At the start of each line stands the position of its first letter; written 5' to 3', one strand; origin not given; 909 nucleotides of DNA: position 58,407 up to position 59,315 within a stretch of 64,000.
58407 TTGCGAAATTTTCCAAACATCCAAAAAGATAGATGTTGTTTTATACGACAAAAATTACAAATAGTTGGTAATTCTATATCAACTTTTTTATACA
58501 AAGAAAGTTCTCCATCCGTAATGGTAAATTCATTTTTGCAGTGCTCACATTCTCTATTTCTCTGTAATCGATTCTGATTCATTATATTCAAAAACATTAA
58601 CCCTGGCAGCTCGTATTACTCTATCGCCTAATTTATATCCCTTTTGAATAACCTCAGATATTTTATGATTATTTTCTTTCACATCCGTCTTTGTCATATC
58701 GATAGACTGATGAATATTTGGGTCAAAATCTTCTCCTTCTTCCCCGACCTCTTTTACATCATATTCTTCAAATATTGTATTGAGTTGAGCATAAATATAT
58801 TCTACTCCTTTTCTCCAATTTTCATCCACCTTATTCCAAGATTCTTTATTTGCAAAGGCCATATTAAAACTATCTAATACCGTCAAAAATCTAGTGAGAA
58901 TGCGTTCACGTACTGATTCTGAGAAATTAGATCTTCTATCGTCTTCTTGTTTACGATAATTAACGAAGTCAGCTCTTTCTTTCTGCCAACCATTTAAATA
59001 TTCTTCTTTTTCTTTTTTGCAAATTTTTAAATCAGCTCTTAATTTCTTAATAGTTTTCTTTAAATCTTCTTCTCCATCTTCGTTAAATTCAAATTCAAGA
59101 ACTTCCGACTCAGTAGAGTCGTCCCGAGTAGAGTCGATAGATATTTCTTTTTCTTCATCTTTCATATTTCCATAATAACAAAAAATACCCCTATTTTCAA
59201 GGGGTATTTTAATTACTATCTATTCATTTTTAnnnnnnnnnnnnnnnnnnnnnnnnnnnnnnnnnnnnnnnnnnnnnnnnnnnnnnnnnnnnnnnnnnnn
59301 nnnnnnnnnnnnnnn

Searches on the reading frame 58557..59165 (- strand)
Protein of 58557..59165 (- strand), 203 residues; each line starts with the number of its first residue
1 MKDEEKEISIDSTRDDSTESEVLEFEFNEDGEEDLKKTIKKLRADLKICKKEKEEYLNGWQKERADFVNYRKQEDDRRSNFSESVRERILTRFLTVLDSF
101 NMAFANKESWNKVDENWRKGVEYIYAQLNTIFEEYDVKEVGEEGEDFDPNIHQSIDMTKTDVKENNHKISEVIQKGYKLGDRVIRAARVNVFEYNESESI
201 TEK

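Call 8: search_protein_families(library=pfam, proteins=[window:58557-59165:-])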
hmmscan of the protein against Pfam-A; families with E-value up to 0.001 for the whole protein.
window:58557-59165:- (203 aa): 1 family
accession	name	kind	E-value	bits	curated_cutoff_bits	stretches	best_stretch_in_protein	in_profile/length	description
PF01025.24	GrpE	-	8.6e-38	130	25.8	1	30-191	4-163/165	GrpE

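Call 12: find_encoding_contigs(protein=window:58557-59165:-, flank=10000, max_places=10)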
Protein window:58557-59165:- (203 aa): no gene with exactly this product is on record in the collection.

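Call 15: find_related_loci(query=window:58557-59165:-, collection=genome_contigs, flank=6000)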
Query window:58557-59165:- (203 aa) in genome_contigs; peptide patterns used: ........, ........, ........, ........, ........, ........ (x = any residue, [..] = any of these).
143 stretches matched a pattern; 91 encode a relative of the query (tblastn E <= 1e-3); the best 80 are kept; 80 distinct loci.
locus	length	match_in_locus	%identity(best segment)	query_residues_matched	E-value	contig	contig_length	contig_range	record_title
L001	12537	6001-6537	90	19-197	3e-108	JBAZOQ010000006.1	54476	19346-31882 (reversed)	MAG: Candidatus Paceibacterota bacterium isolate SO_2017_SWC_1 scaffold_566_c1_LP-4_2017, whole genome shotgun sequence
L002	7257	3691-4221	89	19-195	6e-106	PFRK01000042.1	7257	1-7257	MAG: Candidatus Nomurabacteria bacterium CG_4_9_14_0_2_um_filter_32_10 CG_4_9_14_0.2_um_filter_scaffold_5759_c, whole ge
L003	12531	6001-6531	88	22-198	2e-105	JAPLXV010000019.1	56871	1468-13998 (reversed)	MAG: Candidatus Nomurabacteria bacterium isolate LacPavin_0419_WC90_MAG_34_11 LacPavin_0419_WC90_scaffold_15695, whole g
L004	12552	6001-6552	86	14-197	8e-106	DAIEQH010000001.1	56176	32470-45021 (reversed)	MAG TPA_asm: Candidatus Nomurabacteria bacterium isolate clean1184 NODE_1_length_56176_cov_7.927254, whole genome shotgu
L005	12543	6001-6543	87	17-197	1e-104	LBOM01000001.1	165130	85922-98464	MAG: Candidatus Nomurabacteria bacterium GW2011_GWE1_32_28 UR25_C0001, whole genome shotgun sequence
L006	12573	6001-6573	81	3-197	3e-104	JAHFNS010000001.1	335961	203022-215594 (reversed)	MAG: Candidatus Nomurabacteria bacterium isolate nzgw486 NODE_6_length_335962_cov_15.263479, whole genome shotgun sequen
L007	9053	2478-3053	83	3-196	8e-104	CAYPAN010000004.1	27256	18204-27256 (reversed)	MAG TPA_asm: uncultured Candidatus Saccharibacteria bacterium isolate binchicken_co241_293 genome assembly, contig: NODE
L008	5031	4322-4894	81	2-194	5e-103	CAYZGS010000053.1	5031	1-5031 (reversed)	MAG TPA_asm: uncultured Candidatus Saccharibacteria bacterium isolate SRP062349_co1_62 genome assembly, contig: NODE_625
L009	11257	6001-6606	76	1-196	4e-99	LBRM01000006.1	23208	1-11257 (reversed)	MAG: Candidatus Nomurabacteria bacterium GW2011_GWA1_36_15 US05_C0006, whole genome shotgun sequence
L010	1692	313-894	77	5-199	1e-105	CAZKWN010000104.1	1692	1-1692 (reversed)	MAG TPA_asm: uncultured Candidatus Saccharibacteria bacterium isolate binchicken_co241_364 genome assembly, contig: NODE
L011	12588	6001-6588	75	1-197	6e-98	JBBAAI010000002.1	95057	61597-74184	MAG: Candidatus Paceibacterota bacterium isolate SO_2017_GW3_38 scaffold_233_c1_OW296A_2017, whole genome shotgun sequen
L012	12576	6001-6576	76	3-197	8e-98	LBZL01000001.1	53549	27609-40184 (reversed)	MAG: Candidatus Nomurabacteria bacterium GW2011_GWB1_40_7 UU13_C0001, whole genome shotgun sequence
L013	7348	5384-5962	76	2-194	4e-98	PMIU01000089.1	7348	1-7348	MAG: Candidatus Nomurabacteria bacterium isolate fen_1327 73.20120600_E3D.179_contig_19122, whole genome shotgun sequenc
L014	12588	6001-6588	76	2-197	2e-97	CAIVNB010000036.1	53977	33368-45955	uncultured bacterium isolate AlinenLipids_bin-5200 genome assembly, contig: bin-5200:36/88, whole genome shotgun sequenc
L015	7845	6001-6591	75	1-197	2e-97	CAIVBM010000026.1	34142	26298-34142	uncultured bacterium isolate AM-lipid-01-D10_bin-0933 genome assembly, contig: bin-0933:26/54, whole genome shotgun sequ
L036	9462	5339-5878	74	18-197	1e-91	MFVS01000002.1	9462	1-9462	MAG: Candidatus Nomurabacteria bacterium RIFCSPLOWO2_12_FULL_40_42 rifcsplowo2_12_scaffold_11518, whole genome shotgun s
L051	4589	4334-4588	84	20-104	2e-43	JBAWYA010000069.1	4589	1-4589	MAG: bacterium isolate ELA077 MAG077_69, whole genome shotgun sequence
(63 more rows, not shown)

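Call 34: search_protein_families(library=ncbifam, proteins=[L036:4317-4661:+, L036:4751-4999:+, L036:5011-5229:+, L051:3487-4221:+], max_evalue=0.01)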
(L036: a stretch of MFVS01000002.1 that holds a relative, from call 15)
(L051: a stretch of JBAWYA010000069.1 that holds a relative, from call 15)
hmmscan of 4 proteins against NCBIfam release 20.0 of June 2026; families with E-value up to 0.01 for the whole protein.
L036:4317-4661:+ (115 aa): 0 families

L036:4751-4999:+ (83 aa): 0 families

L036:5011-5229:+ (73 aa): 0 families

L051:3487-4221:+ (245 aa): 0 families

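Call 57: search_protein_families(library=pfam, proteins=[L036:4317-4661:+, L036:4751-4999:+, L036:5011-5229:+, L051:3487-4221:+], max_evalue=0.01)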
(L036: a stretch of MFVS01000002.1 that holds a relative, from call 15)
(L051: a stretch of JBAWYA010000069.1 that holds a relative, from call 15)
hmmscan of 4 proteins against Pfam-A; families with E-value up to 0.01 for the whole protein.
L036:4317-4661:+ (115 aa): 0 families

L036:4751-4999:+ (83 aa): 2 families
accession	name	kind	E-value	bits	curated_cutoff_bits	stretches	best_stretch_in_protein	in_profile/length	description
PF15919.11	HicB_lk_antitox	-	1.6e-09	38.4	27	1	15-64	1-50/123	HicB_like antitoxin of bacterial toxin-antitoxin system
PF21748.3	UPF0150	-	0.00012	22.3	27.3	1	22-57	16-51/64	UPF0150-like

L036:5011-5229:+ (73 aa): 1 family
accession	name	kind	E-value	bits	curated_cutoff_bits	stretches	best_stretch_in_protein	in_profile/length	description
PF07927.17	HicA_toxin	-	6.2e-17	61.9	27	1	11-63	3-58/58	HicA toxin of bacterial toxin-antitoxin,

L051:3487-4221:+ (245 aa): 1 family
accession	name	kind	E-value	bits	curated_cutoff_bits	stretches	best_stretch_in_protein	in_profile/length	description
PF13406.11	SLT_2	-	0.0041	16.8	24.3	1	147-200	152-204/292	Transglycosylase SLT domain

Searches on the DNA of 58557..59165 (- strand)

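Call 28: search_rna_families(sources=[L001, L002, L004, L005, L009, L017, L024, L036, L051, L082], threshold=gathering)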
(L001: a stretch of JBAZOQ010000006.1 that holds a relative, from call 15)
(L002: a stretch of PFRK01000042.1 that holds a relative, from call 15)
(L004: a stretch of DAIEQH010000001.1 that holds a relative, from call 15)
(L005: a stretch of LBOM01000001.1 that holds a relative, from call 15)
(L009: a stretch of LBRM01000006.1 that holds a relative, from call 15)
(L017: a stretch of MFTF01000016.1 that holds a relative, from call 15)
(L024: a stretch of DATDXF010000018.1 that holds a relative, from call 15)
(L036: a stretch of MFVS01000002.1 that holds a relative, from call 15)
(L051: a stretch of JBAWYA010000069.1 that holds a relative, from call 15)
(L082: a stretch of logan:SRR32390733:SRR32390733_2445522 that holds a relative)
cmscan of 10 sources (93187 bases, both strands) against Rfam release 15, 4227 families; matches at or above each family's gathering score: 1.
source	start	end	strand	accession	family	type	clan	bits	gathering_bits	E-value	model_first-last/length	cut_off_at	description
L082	60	132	-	RF00005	tRNA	Gene; tRNA;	CL00001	70.5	29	3.2e-13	1-71/71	no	tRNA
